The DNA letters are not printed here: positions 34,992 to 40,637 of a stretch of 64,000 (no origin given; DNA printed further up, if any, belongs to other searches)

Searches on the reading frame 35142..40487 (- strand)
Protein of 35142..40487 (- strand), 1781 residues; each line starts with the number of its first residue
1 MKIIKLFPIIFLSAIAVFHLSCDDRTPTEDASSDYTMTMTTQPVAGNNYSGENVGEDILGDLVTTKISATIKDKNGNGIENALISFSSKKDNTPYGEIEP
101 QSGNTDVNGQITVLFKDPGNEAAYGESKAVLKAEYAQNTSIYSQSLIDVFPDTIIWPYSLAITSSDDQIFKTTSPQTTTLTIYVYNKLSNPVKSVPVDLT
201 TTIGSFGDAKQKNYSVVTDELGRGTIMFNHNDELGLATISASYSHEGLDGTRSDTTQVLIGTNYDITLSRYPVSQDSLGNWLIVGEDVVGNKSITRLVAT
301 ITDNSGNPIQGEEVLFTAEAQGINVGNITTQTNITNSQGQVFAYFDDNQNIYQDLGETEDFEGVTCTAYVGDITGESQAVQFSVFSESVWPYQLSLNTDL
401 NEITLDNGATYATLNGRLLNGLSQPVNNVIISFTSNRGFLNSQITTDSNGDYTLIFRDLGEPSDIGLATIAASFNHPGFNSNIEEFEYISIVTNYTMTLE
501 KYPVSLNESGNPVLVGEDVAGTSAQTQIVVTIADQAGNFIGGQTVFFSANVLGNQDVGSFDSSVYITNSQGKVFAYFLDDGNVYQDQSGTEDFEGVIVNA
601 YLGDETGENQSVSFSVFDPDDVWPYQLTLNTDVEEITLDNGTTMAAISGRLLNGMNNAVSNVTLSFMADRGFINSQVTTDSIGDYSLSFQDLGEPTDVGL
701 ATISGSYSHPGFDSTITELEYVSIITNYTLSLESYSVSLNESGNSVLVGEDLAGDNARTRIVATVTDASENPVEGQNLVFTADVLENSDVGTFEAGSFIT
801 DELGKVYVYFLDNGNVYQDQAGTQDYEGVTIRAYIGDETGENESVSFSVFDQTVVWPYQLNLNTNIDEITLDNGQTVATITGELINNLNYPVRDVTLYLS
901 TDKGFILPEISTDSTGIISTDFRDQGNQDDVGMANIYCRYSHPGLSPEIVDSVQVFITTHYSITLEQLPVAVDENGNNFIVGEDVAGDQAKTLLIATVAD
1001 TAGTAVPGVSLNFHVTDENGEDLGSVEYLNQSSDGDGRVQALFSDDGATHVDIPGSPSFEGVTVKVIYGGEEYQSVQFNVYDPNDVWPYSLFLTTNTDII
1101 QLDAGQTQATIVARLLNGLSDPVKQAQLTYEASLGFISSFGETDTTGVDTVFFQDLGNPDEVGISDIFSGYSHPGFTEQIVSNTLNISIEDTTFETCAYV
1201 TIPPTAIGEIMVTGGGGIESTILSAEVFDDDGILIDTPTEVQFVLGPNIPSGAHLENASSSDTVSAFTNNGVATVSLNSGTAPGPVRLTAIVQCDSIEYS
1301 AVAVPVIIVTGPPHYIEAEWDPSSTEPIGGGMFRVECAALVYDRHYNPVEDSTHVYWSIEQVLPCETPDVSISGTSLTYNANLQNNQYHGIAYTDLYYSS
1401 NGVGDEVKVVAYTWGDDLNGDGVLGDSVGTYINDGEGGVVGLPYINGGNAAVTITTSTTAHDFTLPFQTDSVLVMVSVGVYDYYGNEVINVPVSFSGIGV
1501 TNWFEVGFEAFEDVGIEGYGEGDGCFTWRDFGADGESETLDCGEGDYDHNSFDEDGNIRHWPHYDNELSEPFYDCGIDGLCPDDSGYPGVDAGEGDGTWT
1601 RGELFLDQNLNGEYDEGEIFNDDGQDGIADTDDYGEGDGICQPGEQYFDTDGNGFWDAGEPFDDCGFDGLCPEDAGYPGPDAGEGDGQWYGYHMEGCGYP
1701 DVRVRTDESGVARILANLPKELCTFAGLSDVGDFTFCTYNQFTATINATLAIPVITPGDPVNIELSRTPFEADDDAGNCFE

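Call 46: search_protein_families(library=pfam, proteins=[window:35142-40487:-])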
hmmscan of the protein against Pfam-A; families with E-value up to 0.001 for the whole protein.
window:35142-40487:- (1781 aa): 3 families
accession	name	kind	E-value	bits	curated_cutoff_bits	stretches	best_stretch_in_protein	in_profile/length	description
PF02369.22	Big_1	-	1.5e-40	137.6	34.9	4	64-117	18-68/93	Bacterial Ig-like domain (group 1)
PF09134.16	Invasin_D3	-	2.3e-08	34.9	33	0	291-340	18-62/98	Invasin, domain 3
PF13620.12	CarboxypepD_reg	-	2.8e-06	28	32.3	0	413-454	1-42/82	Carboxypeptidase regulatory-like domain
